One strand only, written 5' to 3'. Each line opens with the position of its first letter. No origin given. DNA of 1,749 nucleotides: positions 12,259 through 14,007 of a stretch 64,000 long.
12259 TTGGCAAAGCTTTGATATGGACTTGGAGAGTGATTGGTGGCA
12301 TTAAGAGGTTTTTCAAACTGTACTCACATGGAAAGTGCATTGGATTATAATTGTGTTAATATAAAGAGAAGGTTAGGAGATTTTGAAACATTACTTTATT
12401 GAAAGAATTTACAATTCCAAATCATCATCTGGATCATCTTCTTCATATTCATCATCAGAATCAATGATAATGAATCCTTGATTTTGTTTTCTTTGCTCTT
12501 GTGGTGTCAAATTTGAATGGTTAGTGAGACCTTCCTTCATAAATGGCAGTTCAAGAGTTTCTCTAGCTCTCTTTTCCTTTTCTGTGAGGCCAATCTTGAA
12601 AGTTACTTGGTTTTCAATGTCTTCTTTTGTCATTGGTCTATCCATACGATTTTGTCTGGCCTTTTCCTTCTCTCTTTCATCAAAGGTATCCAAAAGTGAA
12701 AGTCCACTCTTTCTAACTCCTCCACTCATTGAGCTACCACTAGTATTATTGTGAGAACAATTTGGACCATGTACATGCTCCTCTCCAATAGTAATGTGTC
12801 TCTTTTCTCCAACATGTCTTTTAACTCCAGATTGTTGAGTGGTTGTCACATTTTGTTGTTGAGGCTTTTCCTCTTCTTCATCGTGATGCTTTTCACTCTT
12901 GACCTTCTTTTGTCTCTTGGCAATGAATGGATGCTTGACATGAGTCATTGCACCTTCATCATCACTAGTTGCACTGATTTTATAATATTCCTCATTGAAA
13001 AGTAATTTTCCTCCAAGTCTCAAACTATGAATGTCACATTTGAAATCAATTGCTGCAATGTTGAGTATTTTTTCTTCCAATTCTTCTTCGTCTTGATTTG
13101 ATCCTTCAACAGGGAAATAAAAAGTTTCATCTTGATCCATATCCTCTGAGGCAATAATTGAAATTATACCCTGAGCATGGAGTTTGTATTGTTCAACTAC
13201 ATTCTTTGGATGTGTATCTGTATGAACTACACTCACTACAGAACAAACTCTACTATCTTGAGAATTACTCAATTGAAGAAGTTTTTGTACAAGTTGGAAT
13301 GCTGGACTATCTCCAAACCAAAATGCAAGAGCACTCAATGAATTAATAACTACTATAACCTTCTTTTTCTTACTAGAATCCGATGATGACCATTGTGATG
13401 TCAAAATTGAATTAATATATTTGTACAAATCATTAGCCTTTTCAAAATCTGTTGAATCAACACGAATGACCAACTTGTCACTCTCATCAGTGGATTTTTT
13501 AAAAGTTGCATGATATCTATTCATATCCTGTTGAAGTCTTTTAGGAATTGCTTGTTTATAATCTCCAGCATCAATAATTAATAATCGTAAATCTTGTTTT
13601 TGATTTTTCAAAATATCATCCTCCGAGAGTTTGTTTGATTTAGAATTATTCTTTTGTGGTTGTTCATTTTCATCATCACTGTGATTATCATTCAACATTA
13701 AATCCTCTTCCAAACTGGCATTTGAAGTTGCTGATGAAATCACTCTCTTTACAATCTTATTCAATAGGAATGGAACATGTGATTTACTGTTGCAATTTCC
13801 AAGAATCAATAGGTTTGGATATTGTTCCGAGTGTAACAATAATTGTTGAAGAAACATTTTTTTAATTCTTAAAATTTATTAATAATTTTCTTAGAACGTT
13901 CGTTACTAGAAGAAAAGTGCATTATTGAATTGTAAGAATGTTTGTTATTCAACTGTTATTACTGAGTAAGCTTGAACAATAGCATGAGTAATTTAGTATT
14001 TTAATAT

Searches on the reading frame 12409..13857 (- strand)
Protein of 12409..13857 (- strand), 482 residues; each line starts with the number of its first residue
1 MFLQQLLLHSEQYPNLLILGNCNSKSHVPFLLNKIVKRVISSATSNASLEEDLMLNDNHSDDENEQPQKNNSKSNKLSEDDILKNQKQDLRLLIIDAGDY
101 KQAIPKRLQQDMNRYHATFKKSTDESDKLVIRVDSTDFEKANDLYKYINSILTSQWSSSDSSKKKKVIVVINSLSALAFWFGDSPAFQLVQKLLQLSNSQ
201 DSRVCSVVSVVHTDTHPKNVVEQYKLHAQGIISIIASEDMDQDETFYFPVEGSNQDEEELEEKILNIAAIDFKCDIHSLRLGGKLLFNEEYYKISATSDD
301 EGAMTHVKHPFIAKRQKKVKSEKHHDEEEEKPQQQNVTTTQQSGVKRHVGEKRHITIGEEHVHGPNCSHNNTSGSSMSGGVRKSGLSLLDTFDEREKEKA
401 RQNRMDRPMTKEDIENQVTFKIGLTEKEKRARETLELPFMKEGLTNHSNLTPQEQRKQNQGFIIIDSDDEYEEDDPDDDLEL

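Call 11: find_encoding_contigs(protein=window:12409-13857:-, flank=2000, max_places=3)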
Protein window:12409-13857:- (482 aa): no gene with exactly this product is on record in the collection.
